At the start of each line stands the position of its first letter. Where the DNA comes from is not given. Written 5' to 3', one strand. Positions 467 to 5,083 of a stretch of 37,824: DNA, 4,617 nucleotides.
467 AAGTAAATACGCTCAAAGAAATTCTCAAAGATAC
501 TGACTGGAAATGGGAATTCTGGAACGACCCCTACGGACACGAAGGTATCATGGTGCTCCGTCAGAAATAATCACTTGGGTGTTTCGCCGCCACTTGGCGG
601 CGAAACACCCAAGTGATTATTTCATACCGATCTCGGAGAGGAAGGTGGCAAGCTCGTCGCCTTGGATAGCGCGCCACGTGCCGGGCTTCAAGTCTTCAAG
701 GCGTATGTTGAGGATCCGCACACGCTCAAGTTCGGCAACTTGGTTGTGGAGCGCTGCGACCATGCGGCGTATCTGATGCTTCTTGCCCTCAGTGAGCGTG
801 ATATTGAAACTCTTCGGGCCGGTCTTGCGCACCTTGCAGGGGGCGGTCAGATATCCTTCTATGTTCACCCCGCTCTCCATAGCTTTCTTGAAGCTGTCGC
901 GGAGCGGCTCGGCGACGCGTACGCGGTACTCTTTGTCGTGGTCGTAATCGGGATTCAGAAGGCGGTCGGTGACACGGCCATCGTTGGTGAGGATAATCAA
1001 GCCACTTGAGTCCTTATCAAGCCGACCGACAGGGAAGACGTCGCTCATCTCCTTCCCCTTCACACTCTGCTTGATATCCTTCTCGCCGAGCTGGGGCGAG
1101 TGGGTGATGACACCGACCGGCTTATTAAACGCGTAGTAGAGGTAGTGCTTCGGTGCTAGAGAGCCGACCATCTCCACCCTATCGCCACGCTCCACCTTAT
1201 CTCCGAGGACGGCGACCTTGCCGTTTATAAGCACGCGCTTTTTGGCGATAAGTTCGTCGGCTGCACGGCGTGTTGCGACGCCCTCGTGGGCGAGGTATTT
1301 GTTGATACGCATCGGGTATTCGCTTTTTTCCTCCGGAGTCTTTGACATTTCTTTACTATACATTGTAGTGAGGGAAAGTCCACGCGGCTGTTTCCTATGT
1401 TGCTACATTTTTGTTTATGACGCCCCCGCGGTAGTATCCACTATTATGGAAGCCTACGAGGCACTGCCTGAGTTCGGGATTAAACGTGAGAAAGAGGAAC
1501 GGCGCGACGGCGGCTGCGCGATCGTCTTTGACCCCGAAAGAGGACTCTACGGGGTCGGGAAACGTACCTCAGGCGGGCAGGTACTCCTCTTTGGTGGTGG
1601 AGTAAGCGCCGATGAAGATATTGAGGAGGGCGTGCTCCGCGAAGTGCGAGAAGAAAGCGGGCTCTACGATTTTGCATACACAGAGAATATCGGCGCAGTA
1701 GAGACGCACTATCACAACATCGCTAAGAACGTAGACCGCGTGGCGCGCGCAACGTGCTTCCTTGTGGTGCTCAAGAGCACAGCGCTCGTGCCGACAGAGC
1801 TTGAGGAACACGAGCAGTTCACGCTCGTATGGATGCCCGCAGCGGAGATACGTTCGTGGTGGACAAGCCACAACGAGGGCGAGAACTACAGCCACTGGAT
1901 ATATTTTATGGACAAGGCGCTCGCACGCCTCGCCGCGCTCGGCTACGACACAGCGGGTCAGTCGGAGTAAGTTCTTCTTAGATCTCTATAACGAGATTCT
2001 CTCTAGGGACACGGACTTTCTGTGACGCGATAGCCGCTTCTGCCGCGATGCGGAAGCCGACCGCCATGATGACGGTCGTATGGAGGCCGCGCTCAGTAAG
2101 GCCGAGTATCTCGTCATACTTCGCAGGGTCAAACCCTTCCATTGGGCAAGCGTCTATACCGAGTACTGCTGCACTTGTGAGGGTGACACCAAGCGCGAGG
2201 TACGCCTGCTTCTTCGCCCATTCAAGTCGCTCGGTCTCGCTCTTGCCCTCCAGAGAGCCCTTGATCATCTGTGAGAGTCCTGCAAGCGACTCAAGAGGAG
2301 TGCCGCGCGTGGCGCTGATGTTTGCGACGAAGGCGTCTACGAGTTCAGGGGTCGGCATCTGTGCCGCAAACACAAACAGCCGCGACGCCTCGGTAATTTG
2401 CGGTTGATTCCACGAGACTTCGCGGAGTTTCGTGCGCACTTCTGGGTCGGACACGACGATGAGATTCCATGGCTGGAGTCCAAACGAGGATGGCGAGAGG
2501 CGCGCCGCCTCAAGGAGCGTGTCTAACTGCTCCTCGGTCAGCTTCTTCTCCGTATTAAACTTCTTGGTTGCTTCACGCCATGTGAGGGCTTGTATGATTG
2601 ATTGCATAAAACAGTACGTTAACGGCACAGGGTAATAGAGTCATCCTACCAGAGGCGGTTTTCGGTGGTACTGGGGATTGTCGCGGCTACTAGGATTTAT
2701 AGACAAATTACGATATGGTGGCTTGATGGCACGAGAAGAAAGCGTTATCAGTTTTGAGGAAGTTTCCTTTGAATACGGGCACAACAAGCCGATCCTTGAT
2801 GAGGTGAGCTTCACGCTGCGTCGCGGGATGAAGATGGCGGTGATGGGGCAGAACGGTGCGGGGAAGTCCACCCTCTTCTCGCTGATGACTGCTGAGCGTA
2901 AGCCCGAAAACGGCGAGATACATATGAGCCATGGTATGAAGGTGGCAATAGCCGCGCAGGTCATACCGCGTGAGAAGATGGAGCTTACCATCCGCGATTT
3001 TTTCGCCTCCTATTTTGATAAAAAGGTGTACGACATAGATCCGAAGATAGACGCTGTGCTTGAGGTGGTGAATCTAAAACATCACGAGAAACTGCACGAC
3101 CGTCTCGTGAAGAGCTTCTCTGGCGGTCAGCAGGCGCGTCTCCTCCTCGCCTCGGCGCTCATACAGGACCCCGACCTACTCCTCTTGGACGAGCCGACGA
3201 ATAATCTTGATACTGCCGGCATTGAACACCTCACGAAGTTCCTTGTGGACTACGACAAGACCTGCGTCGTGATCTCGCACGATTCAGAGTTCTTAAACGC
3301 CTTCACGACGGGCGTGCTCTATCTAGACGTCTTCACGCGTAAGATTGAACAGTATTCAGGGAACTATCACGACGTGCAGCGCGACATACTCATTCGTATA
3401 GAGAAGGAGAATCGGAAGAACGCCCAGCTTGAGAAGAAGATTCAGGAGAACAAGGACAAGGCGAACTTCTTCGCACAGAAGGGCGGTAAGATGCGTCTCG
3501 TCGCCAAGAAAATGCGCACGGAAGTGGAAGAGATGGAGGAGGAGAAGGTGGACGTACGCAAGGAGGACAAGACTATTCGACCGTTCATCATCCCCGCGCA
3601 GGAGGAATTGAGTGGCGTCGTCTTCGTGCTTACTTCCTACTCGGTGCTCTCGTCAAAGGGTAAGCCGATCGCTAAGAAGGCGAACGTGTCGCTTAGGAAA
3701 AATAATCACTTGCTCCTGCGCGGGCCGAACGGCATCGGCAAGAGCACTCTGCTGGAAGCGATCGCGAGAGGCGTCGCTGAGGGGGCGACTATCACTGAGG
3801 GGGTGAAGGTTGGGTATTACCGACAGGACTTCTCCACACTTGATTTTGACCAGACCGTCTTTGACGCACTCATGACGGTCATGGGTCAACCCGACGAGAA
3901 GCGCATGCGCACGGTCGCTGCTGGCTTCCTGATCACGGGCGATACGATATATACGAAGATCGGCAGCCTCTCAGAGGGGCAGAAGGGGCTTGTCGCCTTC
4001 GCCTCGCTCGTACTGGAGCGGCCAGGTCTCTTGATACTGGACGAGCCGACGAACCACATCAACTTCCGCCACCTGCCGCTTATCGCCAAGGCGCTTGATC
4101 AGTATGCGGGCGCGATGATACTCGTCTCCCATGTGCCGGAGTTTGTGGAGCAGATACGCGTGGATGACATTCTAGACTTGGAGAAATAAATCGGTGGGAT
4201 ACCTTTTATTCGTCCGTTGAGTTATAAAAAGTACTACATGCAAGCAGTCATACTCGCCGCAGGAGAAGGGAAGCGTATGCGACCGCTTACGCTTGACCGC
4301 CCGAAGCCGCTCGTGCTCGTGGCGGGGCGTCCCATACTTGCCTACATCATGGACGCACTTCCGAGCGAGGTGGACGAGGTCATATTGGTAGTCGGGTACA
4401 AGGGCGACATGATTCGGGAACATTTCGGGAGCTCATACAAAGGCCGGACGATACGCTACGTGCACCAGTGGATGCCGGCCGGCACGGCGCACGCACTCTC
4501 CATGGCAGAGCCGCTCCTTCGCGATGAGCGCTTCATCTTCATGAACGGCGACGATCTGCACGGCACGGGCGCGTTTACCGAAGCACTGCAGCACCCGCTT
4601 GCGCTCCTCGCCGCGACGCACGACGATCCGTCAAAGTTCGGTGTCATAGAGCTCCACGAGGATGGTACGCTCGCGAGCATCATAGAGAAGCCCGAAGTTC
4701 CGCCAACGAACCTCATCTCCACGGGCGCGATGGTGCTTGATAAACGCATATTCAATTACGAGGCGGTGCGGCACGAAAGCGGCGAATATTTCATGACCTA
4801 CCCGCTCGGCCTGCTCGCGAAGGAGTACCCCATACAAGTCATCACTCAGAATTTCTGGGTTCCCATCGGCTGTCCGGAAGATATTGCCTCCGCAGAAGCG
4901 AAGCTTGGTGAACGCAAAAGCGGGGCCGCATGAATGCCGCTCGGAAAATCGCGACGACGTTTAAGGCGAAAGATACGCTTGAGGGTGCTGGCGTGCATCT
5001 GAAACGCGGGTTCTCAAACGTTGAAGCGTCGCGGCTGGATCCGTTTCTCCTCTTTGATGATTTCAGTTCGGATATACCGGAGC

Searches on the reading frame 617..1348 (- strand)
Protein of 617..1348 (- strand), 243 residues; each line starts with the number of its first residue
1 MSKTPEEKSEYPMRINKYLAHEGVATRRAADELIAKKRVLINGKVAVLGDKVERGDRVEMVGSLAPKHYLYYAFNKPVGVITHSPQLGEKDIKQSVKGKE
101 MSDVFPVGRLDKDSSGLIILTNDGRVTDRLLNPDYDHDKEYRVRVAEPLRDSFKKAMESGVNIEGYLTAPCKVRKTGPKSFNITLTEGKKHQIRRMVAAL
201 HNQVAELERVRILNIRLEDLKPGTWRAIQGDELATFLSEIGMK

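Call 52: search_protein_families(library=pfam, proteins=[window:617-1348:-], max_evalue=0.001)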
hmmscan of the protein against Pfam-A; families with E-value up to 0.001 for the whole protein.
window:617-1348:- (243 aa): 2 families
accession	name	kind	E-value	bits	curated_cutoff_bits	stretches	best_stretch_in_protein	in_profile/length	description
PF00849.27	PseudoU_synth_2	-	1.1e-22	81.4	26.8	1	71-199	2-152/152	RNA pseudouridylate synthase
PF01479.30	S4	-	1.1e-09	38.3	22.8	1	13-58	1-48/48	S4 domain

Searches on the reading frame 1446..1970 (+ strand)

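Call 52: search_protein_families(library=pfam, proteins=[window:1446-1970:+], max_evalue=0.001)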
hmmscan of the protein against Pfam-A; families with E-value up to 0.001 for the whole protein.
window:1446-1970:+ (174 aa): 1 family
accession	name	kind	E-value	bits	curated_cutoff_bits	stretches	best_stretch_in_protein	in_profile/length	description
PF00293.34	NUDIX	-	4.2e-10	40.2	21.1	1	25-135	8-118/134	NUDIX domain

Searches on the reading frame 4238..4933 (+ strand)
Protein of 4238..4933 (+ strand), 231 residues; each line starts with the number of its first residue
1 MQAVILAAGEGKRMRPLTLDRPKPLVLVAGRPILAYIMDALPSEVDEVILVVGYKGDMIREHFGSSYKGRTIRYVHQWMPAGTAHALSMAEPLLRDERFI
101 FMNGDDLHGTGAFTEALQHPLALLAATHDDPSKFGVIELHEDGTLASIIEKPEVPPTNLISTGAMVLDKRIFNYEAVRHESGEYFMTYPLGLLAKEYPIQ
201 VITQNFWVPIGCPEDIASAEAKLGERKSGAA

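Call 52: search_protein_families(library=pfam, proteins=[window:4238-4933:+], max_evalue=0.001)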
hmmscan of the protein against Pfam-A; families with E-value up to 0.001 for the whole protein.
window:4238-4933:+ (231 aa): 3 families
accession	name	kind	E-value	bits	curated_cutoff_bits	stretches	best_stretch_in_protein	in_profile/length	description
PF00483.29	NTP_transferase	-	2.6e-32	112.8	21.2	1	3-223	2-242/245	Nucleotidyl transferase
PF12804.13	NTP_transf_3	-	9.7e-11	42.5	27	1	3-105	1-95/160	MobA-like NTP transferase domain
PF01128.25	IspD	-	2.1e-05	24.9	27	1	1-53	1-52/221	2-C-methyl-D-erythritol 4-phosphate cytidylyltransferase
